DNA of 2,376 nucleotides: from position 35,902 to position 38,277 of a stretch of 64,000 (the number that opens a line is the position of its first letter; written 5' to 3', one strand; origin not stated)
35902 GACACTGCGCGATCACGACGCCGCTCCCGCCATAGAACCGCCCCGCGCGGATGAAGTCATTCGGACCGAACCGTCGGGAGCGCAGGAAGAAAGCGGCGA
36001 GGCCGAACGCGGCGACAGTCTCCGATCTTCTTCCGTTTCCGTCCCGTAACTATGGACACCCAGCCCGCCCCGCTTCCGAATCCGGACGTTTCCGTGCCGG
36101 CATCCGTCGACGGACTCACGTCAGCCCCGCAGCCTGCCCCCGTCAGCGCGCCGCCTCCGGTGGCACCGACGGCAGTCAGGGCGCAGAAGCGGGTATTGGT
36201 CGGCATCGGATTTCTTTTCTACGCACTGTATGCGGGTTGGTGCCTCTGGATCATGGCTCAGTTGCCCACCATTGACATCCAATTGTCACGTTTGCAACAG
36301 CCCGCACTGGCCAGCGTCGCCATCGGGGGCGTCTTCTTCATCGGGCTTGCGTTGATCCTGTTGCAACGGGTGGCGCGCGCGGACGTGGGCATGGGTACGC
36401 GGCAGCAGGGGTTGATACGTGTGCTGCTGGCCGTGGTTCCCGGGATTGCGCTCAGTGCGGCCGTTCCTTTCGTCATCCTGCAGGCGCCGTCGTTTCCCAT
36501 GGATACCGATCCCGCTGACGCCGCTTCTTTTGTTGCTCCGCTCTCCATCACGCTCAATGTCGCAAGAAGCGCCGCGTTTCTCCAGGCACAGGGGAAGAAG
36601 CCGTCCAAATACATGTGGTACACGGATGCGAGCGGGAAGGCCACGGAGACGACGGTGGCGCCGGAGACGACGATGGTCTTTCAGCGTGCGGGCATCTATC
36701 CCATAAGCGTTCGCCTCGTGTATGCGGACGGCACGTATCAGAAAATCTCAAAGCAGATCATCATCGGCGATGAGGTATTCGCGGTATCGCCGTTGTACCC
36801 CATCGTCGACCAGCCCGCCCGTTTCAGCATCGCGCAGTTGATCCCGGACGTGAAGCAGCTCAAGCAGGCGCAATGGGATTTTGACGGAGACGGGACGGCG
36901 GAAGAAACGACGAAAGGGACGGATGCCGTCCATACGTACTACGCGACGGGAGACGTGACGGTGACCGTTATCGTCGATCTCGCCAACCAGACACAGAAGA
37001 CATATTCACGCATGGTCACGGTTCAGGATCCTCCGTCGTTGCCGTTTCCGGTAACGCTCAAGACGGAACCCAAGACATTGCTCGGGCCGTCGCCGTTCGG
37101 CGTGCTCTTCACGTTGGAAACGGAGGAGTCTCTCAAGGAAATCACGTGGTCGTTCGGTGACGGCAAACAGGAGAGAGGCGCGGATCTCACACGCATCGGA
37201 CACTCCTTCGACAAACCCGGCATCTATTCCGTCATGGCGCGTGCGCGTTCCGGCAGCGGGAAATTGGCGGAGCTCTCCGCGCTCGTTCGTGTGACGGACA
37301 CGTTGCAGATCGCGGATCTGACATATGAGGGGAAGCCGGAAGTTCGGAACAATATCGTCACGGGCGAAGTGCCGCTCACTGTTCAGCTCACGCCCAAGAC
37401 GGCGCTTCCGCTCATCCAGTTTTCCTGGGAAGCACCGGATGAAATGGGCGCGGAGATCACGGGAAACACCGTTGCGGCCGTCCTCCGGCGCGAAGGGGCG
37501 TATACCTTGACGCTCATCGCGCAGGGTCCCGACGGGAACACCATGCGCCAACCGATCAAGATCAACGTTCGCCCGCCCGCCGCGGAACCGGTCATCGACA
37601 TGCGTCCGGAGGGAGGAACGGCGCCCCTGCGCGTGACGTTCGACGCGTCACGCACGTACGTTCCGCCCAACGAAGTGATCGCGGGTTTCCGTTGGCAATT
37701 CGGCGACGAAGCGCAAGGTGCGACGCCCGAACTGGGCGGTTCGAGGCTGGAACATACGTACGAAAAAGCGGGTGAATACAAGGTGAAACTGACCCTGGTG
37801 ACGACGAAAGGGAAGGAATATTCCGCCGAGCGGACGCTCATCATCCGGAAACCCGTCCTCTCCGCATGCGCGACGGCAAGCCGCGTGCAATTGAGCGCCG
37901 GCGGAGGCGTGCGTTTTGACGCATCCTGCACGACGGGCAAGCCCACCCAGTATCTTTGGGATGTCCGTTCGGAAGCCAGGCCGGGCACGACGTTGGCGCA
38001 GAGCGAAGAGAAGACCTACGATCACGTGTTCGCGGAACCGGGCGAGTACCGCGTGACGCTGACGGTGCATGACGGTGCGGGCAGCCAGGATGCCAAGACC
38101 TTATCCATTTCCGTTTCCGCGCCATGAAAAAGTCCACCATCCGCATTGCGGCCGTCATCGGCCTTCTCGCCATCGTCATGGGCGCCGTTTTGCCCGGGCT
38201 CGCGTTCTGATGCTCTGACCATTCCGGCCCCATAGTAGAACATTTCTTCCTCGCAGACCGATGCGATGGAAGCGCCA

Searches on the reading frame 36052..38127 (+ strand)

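Call 64: search_protein_families(library=pfam, proteins=[window:36052-38127:+], max_evalue=0.0001)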
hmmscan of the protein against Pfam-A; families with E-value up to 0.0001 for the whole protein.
window:36052-38127:+ (691 aa): 4 families
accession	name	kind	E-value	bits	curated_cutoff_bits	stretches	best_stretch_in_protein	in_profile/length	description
PF18911.6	PKD_4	-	8.8e-47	157.5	27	4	511-591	2-77/85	PKD domain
PF00801.26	PKD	-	8.1e-39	131.9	23.5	2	608-683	5-76/80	PKD domain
PF18981.6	InlK_D3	-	2.6e-08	34.2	25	0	630-688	18-73/75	Internalin K domain (D3/D4)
PF22352.2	K319L-like_PKD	-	2.5e-05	24.6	27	0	628-688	25-84/84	K319L-like, PKD domain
